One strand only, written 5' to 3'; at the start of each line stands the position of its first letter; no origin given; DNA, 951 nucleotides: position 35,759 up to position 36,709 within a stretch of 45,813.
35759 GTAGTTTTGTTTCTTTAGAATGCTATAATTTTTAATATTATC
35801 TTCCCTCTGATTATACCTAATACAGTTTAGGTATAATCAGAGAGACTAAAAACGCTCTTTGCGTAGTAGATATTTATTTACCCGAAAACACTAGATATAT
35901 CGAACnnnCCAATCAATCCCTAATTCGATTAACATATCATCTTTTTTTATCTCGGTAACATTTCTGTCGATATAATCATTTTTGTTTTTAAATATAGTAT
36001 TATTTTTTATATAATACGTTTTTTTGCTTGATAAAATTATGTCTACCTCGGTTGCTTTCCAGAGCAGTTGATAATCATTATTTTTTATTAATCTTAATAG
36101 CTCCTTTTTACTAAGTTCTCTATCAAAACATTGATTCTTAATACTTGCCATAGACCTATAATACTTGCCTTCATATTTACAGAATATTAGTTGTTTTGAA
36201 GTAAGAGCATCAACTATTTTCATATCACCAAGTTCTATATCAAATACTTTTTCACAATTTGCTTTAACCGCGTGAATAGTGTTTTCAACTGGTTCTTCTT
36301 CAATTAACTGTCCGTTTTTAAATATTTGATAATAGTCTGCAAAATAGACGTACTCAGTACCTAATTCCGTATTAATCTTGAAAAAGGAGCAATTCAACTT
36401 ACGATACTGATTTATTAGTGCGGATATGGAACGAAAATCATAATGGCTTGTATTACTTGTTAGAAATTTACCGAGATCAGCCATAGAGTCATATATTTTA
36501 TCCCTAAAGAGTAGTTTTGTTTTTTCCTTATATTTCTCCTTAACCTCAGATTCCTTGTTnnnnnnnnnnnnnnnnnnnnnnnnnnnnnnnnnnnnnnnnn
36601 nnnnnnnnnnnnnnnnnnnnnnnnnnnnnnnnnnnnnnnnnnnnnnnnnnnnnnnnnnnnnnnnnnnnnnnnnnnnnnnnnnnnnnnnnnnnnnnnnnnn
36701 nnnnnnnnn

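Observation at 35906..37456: PLD (HKD) nuclease domain fused to homing-endonuclease NUMOD DNA-binding modules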

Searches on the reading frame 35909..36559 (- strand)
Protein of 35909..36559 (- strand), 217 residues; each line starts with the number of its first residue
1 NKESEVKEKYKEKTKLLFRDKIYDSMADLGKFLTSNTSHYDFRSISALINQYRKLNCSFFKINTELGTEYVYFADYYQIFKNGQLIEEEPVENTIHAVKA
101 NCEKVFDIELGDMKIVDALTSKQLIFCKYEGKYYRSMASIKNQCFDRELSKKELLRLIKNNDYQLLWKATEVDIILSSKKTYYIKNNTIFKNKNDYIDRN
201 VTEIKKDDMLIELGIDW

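Call 62: find_homologous_proteins(query=A4, max_evalue=0.01)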
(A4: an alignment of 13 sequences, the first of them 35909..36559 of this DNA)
Query A4 (13 sequences) (217 aa, profile of the alignment): 1 proteins with E <= 0.01 among 2159 candidates.
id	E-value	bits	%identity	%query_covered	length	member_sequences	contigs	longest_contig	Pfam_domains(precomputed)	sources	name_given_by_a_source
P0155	3.7e-38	150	68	67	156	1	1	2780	-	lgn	-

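Call 65: predict_structure(alignment_id=A4)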
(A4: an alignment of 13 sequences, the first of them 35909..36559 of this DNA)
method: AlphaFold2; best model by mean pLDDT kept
length: 217 residues; sequences in the alignment: 13
mean_pLDDT: 89.4   pTM: 0.76
mean pLDDT of the five models: 89.4, 89.2, 88.8, 88.7, 88.3
residues with pLDDT >= 90: 144; 70-90: 60; 50-70: 11; < 50: 2
segments of 3 or more residues with pLDDT < 50: none
pLDDT, mean of each block of 10 residues (from residue 1): 67 96 94 75 86 94 89 97 94 96 93 94 94 92 86 89 84 92 91 87 94 84
secondary structure, 60 per line:
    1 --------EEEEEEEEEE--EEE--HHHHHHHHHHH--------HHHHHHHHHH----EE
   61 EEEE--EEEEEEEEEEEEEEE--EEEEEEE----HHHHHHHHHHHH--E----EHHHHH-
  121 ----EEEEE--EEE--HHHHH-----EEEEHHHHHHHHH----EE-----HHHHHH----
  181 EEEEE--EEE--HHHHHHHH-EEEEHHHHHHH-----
elements in order: E9-18 E21-23 H26-36 H45-54 E59-64 E67-81 E84-90 H95-106 H115-119 E125-129 E132-134 H137-141 E147-150 H151-159 H171-176 E181-185 E188-190 H193-200 E202-205 H206-212

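Call 67: fold_search(model_id=the predicted structure, library=pdb)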
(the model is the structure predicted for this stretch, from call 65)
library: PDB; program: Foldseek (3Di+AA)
matches with E <= 10: 250; with E <= 0.001: 0
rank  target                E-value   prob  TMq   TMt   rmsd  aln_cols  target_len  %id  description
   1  5h8i_A                7.5e-01  0.10  0.13  0.10  17.3        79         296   16  Crystal structure of Medicago truncatula N-carbamoylputrescine amidohydrolase (MtCPA) in complex with N-(dihydroxymeth (released 2016-04-20)
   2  5h8k_A                8.5e-01  0.10  0.13  0.10  17.2        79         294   16  Crystal structure of Medicago truncatula N-carbamoylputrescine amidohydrolase (MtCPA) C158S mutant (released 2016-04-20)
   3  5h8i_I                1.0e+00  0.14  0.13  0.10  16.7        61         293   18  Crystal structure of Medicago truncatula N-carbamoylputrescine amidohydrolase (MtCPA) in complex with N-(dihydroxymeth (released 2016-04-20)
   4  5h8i_C                1.2e+00  0.08  0.14  0.10  17.1        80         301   16  Crystal structure of Medicago truncatula N-carbamoylputrescine amidohydrolase (MtCPA) in complex with N-(dihydroxymeth (released 2016-04-20)
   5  9h44                  1.2e+00  0.06  0.13  0.18   9.2       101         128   10  Jumonji domain-containing protein 2B with crown ether and crystallization epitope mutations L916G:R917A:A918D (released 2024-12-04)
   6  7zj1_A                1.3e+00  0.04  0.08  0.19  16.3        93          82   10  Crystal structure of ADAR1-dsRBD3 dimer (released 2023-10-25)
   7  5h8i_G                1.4e+00  0.12  0.13  0.10  16.7        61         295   18  Crystal structure of Medicago truncatula N-carbamoylputrescine amidohydrolase (MtCPA) in complex with N-(dihydroxymeth (released 2016-04-20)
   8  2qqs_B                1.5e+00  0.04  0.14  0.20   8.2        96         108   10  JMJD2A tandem tudor domains in complex with a trimethylated histone H4-K20 peptide (released 2007-12-11)
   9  6zom_MODEL_1_A        1.6e+00  0.18  0.08  0.15   8.5        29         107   21  Oxidized thioredoxin 1 from the anaerobic bacteria Desulfovibrio vulgaris Hildenborough (released 2021-07-14)
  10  5h8k_I                1.6e+00  0.11  0.13  0.10  16.7        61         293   18  Crystal structure of Medicago truncatula N-carbamoylputrescine amidohydrolase (MtCPA) C158S mutant (released 2016-04-20)
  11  5h8l_A                1.6e+00  0.08  0.13  0.10  16.8        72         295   18  Crystal structure of Medicago truncatula N-carbamoylputrescine amidohydrolase (MtCPA) C158S mutant in complex with put (released 2016-04-20)
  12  4p0e_B                1.7e+00  0.10  0.16  0.18  12.2       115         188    6  YhdE E33A (p212121 space group) (released 2014-04-30)
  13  5h8k_D                1.9e+00  0.08  0.13  0.10  16.7        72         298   18  Crystal structure of Medicago truncatula N-carbamoylputrescine amidohydrolase (MtCPA) C158S mutant (released 2016-04-20)
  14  5nyn                  2.0e+00  0.16  0.08  0.14   8.1        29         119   17  Crystal structure of the atypical poplar thioredoxin-like2.1 in complex with gluathione (released 2018-02-28)
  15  5h8k_C                2.1e+00  0.10  0.14  0.10  16.7        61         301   18  Crystal structure of Medicago truncatula N-carbamoylputrescine amidohydrolase (MtCPA) C158S mutant (released 2016-04-20)
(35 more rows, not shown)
